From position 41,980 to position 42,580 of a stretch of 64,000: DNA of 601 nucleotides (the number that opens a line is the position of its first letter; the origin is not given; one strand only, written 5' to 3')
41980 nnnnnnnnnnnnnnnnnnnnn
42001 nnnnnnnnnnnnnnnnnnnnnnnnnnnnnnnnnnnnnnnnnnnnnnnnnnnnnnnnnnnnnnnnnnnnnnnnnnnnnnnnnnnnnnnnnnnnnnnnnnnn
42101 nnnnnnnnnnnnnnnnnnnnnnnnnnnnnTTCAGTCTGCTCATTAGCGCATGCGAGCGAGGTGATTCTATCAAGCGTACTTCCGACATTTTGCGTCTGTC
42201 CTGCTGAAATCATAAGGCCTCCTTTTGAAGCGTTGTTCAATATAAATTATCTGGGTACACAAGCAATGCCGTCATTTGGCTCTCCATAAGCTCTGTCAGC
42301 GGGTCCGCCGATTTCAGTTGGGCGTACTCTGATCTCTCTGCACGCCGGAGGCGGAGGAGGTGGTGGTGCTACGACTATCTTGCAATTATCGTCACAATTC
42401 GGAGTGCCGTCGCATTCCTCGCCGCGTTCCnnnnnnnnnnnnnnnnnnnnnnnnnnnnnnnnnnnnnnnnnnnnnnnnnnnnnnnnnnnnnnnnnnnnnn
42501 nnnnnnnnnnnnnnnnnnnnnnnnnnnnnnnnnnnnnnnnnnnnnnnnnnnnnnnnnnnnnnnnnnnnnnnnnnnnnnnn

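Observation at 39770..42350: Cys-bracketed C-terminal motif shared by genes B and C, within a ~110 bp near-identical DNA repeat that extends past the stop codons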

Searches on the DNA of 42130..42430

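Call 92: search_rna_families(source=window, start=42130, end=42430, threshold=evalue, max_evalue=1)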
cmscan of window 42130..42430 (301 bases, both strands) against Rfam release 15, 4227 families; matches with E-value up to 1: 0.
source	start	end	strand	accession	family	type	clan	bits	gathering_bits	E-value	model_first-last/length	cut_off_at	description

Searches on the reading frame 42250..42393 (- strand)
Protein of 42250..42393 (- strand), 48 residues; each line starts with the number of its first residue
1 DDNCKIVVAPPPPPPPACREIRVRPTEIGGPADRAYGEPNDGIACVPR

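Call 11: find_homologous_proteins(query=window:42250-42393:-, max_evalue=10)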
Query seq(48 aa): no candidate shares three 5-residue words with the query. No homologue found.
